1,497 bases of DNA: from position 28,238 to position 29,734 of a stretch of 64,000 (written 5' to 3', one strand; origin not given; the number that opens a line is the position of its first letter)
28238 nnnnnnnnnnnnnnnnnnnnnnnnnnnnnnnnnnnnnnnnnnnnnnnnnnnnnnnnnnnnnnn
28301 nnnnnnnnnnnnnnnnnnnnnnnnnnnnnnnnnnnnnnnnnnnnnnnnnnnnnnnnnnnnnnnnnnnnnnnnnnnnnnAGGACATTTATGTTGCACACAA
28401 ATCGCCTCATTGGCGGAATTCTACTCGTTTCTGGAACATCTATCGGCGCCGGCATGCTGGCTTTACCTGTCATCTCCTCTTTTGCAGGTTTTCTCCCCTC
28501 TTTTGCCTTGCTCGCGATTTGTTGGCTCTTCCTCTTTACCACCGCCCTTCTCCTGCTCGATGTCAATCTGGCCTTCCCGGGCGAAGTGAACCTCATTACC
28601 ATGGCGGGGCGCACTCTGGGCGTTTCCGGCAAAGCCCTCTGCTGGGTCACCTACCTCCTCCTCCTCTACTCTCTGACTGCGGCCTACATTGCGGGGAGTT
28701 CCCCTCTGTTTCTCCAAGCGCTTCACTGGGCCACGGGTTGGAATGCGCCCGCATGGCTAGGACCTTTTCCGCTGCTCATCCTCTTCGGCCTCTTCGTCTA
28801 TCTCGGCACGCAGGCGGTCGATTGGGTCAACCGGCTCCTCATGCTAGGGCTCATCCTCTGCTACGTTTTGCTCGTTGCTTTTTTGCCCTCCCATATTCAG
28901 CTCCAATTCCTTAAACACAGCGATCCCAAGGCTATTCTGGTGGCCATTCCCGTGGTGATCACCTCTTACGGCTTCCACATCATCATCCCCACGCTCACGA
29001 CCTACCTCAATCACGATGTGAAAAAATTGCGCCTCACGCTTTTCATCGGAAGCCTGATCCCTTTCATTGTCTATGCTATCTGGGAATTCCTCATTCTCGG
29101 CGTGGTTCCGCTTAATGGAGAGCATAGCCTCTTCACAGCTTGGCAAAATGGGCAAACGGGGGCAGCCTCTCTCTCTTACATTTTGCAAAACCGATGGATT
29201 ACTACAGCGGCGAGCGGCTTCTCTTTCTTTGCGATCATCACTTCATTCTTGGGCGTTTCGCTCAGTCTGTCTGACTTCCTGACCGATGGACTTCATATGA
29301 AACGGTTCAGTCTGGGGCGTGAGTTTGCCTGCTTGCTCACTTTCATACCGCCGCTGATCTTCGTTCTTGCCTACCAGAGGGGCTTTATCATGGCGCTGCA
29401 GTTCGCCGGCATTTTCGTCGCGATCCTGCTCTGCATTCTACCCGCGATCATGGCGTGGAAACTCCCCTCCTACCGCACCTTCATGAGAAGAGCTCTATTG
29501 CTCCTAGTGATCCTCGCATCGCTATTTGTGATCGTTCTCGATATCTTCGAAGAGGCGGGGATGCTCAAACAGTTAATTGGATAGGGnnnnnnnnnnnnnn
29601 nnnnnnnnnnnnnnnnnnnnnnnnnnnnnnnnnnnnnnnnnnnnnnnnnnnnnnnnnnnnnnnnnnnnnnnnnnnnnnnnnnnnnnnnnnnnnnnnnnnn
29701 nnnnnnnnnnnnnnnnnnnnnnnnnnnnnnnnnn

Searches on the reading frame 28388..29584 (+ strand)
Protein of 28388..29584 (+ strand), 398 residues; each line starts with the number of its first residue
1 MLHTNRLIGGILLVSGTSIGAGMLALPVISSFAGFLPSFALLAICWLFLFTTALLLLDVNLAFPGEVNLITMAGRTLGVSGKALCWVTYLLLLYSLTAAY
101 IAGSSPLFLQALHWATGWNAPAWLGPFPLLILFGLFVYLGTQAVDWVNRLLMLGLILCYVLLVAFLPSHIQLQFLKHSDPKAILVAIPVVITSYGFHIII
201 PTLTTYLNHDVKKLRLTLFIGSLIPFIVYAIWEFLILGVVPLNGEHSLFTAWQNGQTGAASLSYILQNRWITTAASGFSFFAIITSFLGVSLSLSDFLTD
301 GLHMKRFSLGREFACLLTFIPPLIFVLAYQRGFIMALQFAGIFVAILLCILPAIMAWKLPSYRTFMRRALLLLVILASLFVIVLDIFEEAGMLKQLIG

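Call 42: search_protein_families(library=pfam, proteins=[window:28388-29584:+], max_evalue=0.00001)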
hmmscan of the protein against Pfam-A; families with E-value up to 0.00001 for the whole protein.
window:28388-29584:+ (398 aa): 1 family
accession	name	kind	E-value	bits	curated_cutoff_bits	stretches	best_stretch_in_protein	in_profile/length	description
PF03222.19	Trp_Tyr_perm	-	6.7e-89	299.2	22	1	4-371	2-379/393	Tryptophan/tyrosine permease family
